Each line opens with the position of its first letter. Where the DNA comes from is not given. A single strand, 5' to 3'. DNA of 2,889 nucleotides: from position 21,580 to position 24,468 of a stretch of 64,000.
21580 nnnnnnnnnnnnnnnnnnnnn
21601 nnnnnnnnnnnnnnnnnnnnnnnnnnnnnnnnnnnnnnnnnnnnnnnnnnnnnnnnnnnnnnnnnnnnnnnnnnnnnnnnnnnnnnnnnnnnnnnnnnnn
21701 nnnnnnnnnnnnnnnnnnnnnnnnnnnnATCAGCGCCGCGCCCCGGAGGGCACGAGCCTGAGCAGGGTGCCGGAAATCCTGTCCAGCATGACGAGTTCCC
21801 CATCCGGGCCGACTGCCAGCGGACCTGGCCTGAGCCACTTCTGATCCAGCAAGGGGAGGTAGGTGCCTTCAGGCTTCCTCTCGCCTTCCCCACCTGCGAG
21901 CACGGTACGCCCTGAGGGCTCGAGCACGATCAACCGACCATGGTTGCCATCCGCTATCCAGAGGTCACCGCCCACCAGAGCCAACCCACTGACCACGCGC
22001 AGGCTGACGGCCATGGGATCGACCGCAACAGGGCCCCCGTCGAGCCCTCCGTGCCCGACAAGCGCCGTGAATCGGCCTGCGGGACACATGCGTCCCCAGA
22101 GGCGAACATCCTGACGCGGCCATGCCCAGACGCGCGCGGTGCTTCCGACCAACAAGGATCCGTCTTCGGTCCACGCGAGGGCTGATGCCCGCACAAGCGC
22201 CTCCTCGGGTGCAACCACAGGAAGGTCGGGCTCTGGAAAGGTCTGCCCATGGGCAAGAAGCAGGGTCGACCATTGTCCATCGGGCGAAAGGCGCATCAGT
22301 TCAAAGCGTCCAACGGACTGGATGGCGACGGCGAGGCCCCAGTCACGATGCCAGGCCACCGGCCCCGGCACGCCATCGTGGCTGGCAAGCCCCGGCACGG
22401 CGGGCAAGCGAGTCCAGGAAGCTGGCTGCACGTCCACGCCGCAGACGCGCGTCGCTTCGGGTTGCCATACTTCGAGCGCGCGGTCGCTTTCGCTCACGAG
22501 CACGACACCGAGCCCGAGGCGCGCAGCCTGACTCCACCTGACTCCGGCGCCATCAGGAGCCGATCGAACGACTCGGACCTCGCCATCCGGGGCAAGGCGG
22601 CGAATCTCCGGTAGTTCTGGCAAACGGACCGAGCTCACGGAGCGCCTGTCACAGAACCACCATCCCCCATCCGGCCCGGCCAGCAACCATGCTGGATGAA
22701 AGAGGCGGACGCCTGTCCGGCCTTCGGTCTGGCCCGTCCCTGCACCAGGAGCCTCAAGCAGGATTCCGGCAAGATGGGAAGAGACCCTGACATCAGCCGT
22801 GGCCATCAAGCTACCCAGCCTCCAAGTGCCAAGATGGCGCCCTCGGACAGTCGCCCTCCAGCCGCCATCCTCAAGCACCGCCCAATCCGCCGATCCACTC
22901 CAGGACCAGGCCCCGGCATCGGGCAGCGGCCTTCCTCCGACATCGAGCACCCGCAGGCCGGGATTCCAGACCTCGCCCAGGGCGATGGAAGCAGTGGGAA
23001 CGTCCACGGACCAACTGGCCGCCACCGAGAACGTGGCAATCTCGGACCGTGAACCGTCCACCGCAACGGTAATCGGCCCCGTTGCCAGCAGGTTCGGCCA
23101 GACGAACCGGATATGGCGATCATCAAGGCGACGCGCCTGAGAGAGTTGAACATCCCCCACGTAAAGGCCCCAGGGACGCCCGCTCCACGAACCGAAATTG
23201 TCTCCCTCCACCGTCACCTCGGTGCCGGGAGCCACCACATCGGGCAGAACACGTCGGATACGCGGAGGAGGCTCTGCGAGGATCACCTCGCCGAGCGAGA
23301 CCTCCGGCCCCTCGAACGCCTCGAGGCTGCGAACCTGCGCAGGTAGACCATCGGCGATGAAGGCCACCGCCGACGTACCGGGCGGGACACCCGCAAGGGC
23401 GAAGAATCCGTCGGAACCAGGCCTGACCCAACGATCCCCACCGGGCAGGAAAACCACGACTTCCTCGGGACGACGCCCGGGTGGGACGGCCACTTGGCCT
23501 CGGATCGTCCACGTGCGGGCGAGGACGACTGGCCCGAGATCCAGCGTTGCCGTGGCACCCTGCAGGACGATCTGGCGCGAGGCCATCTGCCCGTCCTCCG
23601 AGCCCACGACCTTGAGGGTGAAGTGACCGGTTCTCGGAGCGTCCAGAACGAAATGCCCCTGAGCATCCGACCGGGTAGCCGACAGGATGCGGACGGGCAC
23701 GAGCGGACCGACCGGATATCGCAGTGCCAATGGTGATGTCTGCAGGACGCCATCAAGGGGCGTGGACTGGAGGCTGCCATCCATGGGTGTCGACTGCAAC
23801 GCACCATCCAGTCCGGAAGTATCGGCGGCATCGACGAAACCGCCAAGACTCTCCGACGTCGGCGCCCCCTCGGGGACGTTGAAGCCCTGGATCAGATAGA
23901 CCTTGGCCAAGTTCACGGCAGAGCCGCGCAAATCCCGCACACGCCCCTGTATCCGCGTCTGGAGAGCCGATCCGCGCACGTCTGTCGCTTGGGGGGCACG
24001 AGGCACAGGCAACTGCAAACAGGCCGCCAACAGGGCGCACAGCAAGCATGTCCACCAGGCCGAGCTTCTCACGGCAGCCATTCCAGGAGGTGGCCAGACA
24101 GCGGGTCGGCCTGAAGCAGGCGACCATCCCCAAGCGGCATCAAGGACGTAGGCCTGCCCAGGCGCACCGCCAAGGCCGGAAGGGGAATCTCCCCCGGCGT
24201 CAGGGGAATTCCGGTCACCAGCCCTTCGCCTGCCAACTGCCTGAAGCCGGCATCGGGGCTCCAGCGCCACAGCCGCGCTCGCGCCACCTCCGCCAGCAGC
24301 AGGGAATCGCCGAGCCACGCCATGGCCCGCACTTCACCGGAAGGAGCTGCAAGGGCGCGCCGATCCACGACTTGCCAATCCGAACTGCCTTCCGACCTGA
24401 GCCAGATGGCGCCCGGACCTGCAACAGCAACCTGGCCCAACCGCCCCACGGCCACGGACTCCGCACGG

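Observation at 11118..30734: Candidate undescribed system: kinase/c-di-GMP megaprotein + five-member surface-lipoprotein array + TPR/pseudo-histidine-kinase pair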

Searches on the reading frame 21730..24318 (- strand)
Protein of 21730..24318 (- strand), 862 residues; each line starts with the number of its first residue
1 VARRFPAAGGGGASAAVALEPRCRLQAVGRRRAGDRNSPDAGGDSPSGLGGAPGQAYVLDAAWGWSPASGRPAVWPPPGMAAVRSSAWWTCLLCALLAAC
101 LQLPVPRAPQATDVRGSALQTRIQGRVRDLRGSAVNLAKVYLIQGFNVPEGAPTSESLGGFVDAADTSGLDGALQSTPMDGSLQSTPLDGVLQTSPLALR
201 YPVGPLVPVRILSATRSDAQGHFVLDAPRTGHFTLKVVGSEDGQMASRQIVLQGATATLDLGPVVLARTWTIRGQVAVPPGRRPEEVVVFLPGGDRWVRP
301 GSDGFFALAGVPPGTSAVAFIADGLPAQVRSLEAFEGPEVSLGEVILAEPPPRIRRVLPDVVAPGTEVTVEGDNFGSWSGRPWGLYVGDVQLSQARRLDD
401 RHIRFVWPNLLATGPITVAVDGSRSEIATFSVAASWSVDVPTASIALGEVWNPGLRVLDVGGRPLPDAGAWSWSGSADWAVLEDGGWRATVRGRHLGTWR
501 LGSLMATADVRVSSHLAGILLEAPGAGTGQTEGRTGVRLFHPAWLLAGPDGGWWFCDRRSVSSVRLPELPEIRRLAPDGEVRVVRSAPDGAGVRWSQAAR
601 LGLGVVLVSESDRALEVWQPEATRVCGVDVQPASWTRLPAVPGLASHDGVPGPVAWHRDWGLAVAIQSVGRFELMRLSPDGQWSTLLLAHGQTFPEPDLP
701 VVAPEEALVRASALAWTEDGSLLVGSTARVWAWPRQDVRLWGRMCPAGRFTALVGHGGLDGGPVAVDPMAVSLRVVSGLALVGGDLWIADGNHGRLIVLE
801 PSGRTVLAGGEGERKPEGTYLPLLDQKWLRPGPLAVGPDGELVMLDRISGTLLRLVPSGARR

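Call 4: search_protein_families(library=pfam, proteins=[window:21730-24318:-], max_evalue=0.01)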
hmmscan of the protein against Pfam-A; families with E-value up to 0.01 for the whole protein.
window:21730-24318:- (862 aa): 2 families
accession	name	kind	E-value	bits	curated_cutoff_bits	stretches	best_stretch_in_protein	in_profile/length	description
PF13620.12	CarboxypepD_reg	-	1.6e-09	38.4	32.3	1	271-331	1-65/82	Carboxypeptidase regulatory-like domain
PF01436.27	NHL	-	0.0076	16.7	20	0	777-798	5-27/28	NHL repeat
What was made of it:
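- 21730..24081 (-): LpC: lipoprotein (LAAC) with CarboxypepD_reg, further Ig-like sandwiches and an NHL-type propeller. Last gene of the minus-strand LpE-LpD-LpC unit. Found only in the close clade. Pfam CarboxypepD_reg scores 38.4 bits against a 32.3 cut-off (call 4).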

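Call 7: search_protein_families(library=ncbifam, proteins=[window:21730-24081:-], max_evalue=0.01)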
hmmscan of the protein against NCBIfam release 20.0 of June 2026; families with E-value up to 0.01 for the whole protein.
window:21730-24081:- (783 aa): 0 families

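Call 10: find_homologous_proteins(query=window:21730-24081:-, max_evalue=0.001)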
Query window:21730-24081:- (783 aa): 4 proteins with E <= 0.001 among 8000 candidates.
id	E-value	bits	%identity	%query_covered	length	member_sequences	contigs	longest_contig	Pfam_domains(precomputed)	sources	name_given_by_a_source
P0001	0.0e+0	1678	98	98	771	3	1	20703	PF13620.13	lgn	-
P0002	2.6e-278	944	58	98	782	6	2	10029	PF13620.13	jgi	-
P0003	8.9e-274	929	56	98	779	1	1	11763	PF13620.13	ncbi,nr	ncbi:MAG: carboxypeptidase-like regulatory domain-containing protein [Candidatus Sericytochromatia b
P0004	2.1e-210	719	47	99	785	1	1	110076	PF13620.13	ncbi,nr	ncbi:MAG: hypothetical protein VKO21_05375 [Candidatus Sericytochromatia bacterium]|nr:hypothetical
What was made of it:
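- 21730..24081 (-): Only 4 homologues were found (call 10).
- LpC has only 4 homologues, all in the close clade (call 10).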

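Call 11: find_encoding_contigs(protein=P0004, flank=10000, max_places=3)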
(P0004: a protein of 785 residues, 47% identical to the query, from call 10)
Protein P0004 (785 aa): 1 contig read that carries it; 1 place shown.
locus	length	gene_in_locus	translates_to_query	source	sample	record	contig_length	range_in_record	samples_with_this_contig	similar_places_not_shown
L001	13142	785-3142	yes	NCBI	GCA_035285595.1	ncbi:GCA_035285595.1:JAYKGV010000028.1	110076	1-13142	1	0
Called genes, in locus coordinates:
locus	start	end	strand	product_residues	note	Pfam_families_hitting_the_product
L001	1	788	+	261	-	?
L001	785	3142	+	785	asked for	PF13620:CarboxypepD_reg (faint)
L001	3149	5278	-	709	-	PF01436:NHL (faint)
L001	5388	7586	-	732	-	-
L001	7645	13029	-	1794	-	PF00069:Pkinase, PF07714:PK_Tyr_Ser-Thr, PF13191:AAA_16, PF17874:TPR_MalT, PF01590:GAF, PF13185:GAF_2, PF13492:GAF_3, PF01590:GAF, +3 more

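Call 12: find_encoding_contigs(protein=P0003, flank=10000, max_places=3)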
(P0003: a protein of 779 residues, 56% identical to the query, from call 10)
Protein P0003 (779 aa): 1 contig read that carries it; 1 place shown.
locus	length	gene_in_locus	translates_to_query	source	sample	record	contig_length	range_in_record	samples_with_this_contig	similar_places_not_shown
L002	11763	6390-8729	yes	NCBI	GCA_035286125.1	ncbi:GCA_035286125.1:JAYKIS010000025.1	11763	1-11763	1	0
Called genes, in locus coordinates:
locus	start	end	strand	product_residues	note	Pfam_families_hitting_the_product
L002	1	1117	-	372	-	?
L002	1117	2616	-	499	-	PF07719:TPR_2 (faint), PF12895:ANAPC3 (faint), PF14559:TPR_19 (faint), PF00515:TPR_1 (faint), PF13181:TPR_8 (faint), PF17874:TPR_MalT, PF13374:TPR_10 (weak), PF13424:TPR_12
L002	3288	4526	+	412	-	PF25021:TEN_NHL (faint), PF01436:NHL (faint), PF24684:Vgb_lyase (faint)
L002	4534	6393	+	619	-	PF13620:CarboxypepD_reg (weak)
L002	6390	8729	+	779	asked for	PF13620:CarboxypepD_reg (faint)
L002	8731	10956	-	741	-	PF01436:NHL (faint)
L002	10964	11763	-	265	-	PF01436:NHL (faint)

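Call 13: find_encoding_contigs(protein=P0002, flank=10000, max_places=3)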
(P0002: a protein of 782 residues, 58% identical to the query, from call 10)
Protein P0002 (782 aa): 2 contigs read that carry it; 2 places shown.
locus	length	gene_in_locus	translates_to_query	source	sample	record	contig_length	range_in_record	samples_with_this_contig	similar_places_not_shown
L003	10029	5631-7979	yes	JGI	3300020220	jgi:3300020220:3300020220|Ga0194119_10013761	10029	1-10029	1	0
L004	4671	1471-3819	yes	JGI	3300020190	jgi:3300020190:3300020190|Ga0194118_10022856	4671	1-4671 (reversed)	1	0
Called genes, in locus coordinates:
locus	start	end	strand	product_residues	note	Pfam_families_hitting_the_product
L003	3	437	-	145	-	?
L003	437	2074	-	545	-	PF00515:TPR_1 (faint), PF13181:TPR_8 (faint), PF17874:TPR_MalT (weak), PF13374:TPR_10 (weak), PF13424:TPR_12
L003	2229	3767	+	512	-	PF01436:NHL (faint), PF24684:Vgb_lyase (faint)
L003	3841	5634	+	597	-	PF13620:CarboxypepD_reg (weak)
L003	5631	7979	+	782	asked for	PF13620:CarboxypepD_reg (faint)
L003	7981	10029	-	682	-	?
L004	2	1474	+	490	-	?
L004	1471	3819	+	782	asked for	PF13620:CarboxypepD_reg (faint)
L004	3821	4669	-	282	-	?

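Call 14: find_encoding_contigs(protein=P0001, flank=10000, max_places=3)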
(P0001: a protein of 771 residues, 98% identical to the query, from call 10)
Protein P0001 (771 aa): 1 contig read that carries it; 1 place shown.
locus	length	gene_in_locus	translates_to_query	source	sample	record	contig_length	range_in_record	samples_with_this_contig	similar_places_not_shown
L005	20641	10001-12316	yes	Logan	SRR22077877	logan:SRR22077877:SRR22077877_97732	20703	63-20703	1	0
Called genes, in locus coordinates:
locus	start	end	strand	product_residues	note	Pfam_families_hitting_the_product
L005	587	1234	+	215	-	PF13529:Peptidase_C39_2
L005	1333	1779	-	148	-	PF00293:NUDIX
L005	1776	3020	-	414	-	PF06838:Met_gamma_lyase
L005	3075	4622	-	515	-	-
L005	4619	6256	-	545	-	PF13374:TPR_10 (faint), PF17874:TPR_MalT (faint), PF13428:TPR_14 (faint), PF14559:TPR_19 (faint), PF00515:TPR_1 (faint), PF07719:TPR_2 (faint), PF13176:TPR_7 (faint), PF13424:TPR_12, +1 more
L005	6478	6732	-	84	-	-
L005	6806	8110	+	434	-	PF01436:NHL (faint), PF24684:Vgb_lyase (faint)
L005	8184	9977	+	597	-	-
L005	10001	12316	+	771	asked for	PF13620:CarboxypepD_reg (faint)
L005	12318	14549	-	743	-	-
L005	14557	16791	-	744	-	-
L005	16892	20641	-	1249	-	?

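Call 56: search_solved_structures(query=A6, max_evalue=1)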
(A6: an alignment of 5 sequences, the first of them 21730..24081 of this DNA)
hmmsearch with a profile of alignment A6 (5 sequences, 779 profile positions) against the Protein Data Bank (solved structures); distinct sequences matched with E-value up to 1: 3.
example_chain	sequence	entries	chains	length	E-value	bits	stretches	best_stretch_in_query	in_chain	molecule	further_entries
4jcm_A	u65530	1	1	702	0.69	11.2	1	264-339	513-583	Cyclodextrin glucanotransferase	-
2dlo_A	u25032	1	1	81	0.87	10.8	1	656-686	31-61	Thyroid receptor-interacting protein 6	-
5e7g_A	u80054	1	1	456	0.9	10.8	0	258-326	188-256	IPT/TIG domain-containing protein BACOVA_02650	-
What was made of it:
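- On CarboxypepD_reg / IPT-TIG beta-sandwich modules: IPT/TIG has E 0.9 against PDB 5e7g (call 56).
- Checked: IPT/TIG was not detected by sequence (E 0.9, call 56).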

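Call 74: predict_structure(alignment_id=A6)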
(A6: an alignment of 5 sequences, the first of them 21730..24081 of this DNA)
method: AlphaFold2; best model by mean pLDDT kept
length: 783 residues; sequences in the alignment: 5
mean_pLDDT: 61.2   pTM: 0.44
mean pLDDT of the five models: 61.2, 60.7, 51.0, 48.7, 47.8
residues with pLDDT >= 90: 17; 70-90: 300; 50-70: 233; < 50: 233
segments of 3 or more residues with pLDDT < 50: 1-7, 16-40, 67-129, 237-240, 250-260, 363-365, 435-461, 480-489, 510-513, 621-623, 657-696, 730-749, 779-783
pLDDT, mean of each block of 10 residues (from residue 1): 44 48 30 29 80 80 60 41 37 25 25 25 37 82 82 72 68 61 71 65 64 57 70 53 52 40 56 82 85 74 81 87 86 76 76 73 55 73 75 71 74 71 75 43 27 28 72 70 37 66 59 62 83 81 85 86 73 82 83 83 82 54 51 76 70 55 35 26 26 50 74 63 55 30 40 74 68 59 32
secondary structure, 60 per line:
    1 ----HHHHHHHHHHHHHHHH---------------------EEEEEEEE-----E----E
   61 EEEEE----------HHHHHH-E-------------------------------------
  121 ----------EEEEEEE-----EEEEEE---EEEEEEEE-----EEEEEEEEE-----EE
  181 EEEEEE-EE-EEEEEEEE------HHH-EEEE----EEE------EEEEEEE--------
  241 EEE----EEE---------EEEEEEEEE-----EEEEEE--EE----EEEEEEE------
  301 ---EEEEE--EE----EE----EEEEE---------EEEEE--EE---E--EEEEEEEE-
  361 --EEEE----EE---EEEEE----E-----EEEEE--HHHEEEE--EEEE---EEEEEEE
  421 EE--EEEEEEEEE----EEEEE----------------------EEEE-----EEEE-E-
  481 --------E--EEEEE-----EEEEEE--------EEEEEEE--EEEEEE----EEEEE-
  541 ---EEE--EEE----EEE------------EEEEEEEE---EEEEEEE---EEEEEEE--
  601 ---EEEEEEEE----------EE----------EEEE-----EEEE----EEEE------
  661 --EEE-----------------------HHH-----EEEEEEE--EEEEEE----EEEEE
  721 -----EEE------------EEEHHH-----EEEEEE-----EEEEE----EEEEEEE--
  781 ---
elements in order (helices of 4 or more, strands of 3 or more residues): H5-20 E42-49 E60-65 H76-81 E131-137 E143-148 E152-159 E165-173 E179-186 E191-198 E209-212 E217-219 E226-232 E241-243 E248-250 E260-268 E274-279 E288-294 E304-308 E323-327 E337-341 E352-359 E363-366 E376-380 E391-395 E401-404 E407-410 E414-422 E425-433 E438-442 E465-468 E474-477 E492-496 E502-507 E516-522 E525-530 E535-539 E544-546 E549-551 E556-558 E571-578 E582-588 E592-598 E604-611 E634-637 E643-646 E651-654 E663-665 E697-703 E706-711 E716-720 E726-728 E741-743 E752-757 E763-767 E772-778
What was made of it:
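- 21730..24081 (-): AF2 pLDDT is 61 (call 74).
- The model confidence is only moderate (call 74).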

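Call 79: fold_search(model_id=the predicted structure, library=pdb)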
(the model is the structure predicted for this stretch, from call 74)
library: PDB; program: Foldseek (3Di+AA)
matches with E <= 10: 1552; with E <= 0.001: 556
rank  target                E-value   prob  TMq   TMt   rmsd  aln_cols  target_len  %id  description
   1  8fia_A                1.6e-16  1.00  0.28  0.13  42.4       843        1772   12  The structure of fly Teneurin self assembly (released 2023-05-03)
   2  6fb3_A                1.0e-14  1.00  0.28  0.13  42.7       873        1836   11  Teneurin 2 Partial Extracellular Domain (released 2018-03-28)
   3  8r54_A                1.6e-14  1.00  0.27  0.12  42.6       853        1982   12  Mouse teneurin-3 non-compact subunit - A0B0 isoform (released 2024-05-08)
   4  7ban_A                1.3e-13  1.00  0.29  0.13  41.7       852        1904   12  human Teneurin4 Mut C2 (released 2022-01-12)
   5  8r51_A                6.1e-13  1.00  0.27  0.13  42.2       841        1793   10  Mouse teneurin-3 non-compact subunit - A1B1 isoform (released 2024-05-08)
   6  6fpt_B                4.3e-12  1.00  0.26  0.49  19.6       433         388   18  Crystal structure of Danio rerio Lin41 filamin-NHL domains (released 2018-05-09)
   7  6fq3_A                4.3e-12  1.00  0.27  0.51  22.3       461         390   17  Crystal structure of Danio rerio Lin41 filamin-NHL domains in complex with lin-29A 5'UTR 13mer RNA (released 2018-05-09)
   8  8r50_A                6.1e-12  1.00  0.26  0.12  42.4       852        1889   10  Mouse teneurin-3 compact dimer - A1B1 isoform (released 2024-05-08)
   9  6fpt_A                1.1e-11  1.00  0.26  0.49  20.1       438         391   16  Crystal structure of Danio rerio Lin41 filamin-NHL domains (released 2018-05-09)
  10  4hw6_B                2.1e-11  1.00  0.17  0.28  23.8       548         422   11  Crystal structure of an auxiliary nutrient binding protein (BACOVA_00264) from Bacteroides ovatus ATCC 8483 at 1.70 A  (released 2012-12-12)
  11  3hrp                  2.4e-11  1.00  0.27  0.48  24.6       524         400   13  Crystal structure of Structural genomics protein of unknown function (NP_812590.1) from Bacteroides thetaiotaomicron VPI (released 2009-08-04)
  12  9g42_A                3.0e-11  1.00  0.28  0.14  28.9       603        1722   13  Mouse Teneurin2 dimer variant A0B0 (released 2026-01-21)
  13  8j72_A                7.4e-11  1.00  0.27  0.68   5.2       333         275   15  Crystal structure of mammalian Trim71 in complex with lncRNA Trincr1 (released 2024-03-06)
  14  6ske_A                7.8e-11  1.00  0.28  0.13  29.4       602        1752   12  Teneurin 2 in complex with Latrophilin 2 Lec domain (released 2020-02-12)
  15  9jur                  1.9e-10  1.00  0.26  0.65   7.1       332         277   16  Crystal Structure of NHL domain of human E3 ubiquitin-protein ligase TRIM71 (released 2025-04-30)
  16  4hw6_A                2.6e-10  1.00  0.16  0.26  24.4       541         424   12  Crystal structure of an auxiliary nutrient binding protein (BACOVA_00264) from Bacteroides ovatus ATCC 8483 at 1.70 A  (released 2012-12-12)
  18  3tc9_B                4.4e-10  1.00  0.24  0.41  18.3       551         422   10  Crystal structure of an auxiliary nutrient binding protein (BT_3476) from Bacteroides thetaiotaomicron VPI-5482 at 2.2 (released 2011-09-21)
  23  3tc9_A                1.3e-09  1.00  0.25  0.42  18.6       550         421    9  Crystal structure of an auxiliary nutrient binding protein (BT_3476) from Bacteroides thetaiotaomicron VPI-5482 at 2.2 (released 2011-09-21)
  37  3kya                  2.2e-08  1.00  0.25  0.39  19.0       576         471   10  Crystal structure of Putative phosphatase (NP_812416.1) from BACTEROIDES THETAIOTAOMICRON VPI-5482 at 1.77 A resolution (released 2009-12-22)
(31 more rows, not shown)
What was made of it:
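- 21730..24081 (-): Foldseek hits are teneurin, Lin41 filamin-NHL, Bacteroides Ig+propeller lipoproteins and PknD (call 79).
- On NHL-repeat beta-propeller: The LpC model matches NHL domains with TM 0.65-0.73 on the target (call 79).
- Closest known: Bacteroides Ig-like + propeller surface lipoproteins. Same: They are fold matches of the LpC model (call 79).
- The Foldseek hits of the LpC model include 4hw6, 3tc9, 3hrp and 3kya, which are Bacteroides lipoproteins with an Ig-like domain and a propeller (call 79).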

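Call 81: search_protein_families(library=padloc, proteins=[window:21730-24081:-], max_evalue=0.001)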
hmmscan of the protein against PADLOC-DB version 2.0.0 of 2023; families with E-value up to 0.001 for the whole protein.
window:21730-24081:- (783 aa): 0 families
